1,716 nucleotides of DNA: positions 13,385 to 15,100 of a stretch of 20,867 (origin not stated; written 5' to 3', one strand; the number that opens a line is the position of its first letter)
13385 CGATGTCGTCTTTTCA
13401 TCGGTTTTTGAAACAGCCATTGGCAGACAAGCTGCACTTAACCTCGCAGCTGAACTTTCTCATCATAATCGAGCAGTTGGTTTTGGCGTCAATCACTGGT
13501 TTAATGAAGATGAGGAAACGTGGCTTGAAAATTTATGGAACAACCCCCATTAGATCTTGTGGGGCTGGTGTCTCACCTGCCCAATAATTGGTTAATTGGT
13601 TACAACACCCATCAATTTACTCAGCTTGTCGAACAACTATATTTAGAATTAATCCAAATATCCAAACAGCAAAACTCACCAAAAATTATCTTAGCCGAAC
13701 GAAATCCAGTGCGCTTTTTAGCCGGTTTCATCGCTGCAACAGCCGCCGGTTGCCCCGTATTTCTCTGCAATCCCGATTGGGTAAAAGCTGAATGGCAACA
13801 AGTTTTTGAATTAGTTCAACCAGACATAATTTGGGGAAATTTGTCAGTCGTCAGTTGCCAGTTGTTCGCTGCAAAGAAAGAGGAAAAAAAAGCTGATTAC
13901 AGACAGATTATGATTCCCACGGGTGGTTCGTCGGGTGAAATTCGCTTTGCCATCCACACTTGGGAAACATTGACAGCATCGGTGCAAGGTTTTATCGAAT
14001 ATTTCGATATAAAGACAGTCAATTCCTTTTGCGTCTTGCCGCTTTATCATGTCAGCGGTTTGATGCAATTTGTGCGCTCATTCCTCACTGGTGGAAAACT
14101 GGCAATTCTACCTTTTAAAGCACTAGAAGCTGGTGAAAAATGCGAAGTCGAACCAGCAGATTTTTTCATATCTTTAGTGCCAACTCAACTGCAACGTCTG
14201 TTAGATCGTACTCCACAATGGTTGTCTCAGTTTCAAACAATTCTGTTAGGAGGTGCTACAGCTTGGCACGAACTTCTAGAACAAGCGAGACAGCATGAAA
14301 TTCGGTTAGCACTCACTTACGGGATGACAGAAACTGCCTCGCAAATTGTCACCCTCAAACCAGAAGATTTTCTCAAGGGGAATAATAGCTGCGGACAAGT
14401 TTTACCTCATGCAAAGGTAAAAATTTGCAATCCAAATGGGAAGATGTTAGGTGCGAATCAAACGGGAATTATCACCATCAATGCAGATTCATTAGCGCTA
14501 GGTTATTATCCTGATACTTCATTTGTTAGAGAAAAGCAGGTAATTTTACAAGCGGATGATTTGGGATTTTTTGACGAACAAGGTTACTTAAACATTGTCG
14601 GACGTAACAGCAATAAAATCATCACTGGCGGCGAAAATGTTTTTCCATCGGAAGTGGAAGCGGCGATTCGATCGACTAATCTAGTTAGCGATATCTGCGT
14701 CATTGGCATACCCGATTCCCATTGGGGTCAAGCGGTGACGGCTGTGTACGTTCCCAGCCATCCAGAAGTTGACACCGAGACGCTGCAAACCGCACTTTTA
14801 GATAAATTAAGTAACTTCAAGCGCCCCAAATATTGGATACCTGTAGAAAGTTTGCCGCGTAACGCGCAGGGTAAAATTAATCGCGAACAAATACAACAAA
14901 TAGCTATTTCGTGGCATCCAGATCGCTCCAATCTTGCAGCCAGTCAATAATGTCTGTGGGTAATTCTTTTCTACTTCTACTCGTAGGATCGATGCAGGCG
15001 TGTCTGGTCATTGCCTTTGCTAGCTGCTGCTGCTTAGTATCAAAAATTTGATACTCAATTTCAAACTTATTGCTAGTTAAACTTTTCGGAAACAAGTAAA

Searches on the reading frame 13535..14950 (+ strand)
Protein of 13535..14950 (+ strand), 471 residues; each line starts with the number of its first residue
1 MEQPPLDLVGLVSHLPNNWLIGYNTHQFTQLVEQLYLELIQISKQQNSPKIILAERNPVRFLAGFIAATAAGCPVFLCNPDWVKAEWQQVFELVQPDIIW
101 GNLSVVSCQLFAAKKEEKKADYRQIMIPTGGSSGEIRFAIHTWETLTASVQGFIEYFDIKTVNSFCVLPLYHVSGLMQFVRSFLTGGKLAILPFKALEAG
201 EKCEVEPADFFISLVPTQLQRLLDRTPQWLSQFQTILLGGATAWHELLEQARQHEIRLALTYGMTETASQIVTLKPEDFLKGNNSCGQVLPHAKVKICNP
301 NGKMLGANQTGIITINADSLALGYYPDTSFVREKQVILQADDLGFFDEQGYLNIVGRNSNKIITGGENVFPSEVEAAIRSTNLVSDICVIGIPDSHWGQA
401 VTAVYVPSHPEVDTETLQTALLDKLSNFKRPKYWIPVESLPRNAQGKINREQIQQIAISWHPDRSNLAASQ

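Call 10: search_protein_families(library=pfam, proteins=[window:13535-14950:+])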
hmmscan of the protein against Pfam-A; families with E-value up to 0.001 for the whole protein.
window:13535-14950:+ (471 aa): 2 families
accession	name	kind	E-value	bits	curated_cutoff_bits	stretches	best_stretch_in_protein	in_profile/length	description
PF00501.34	AMP-binding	-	1.6e-28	100.1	29.9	1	50-325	48-384/384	AMP-binding enzyme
PF13193.12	AMP-binding_C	-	2.3e-12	48.1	24.5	1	373-447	1-76/76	AMP-binding enzyme C-terminal domain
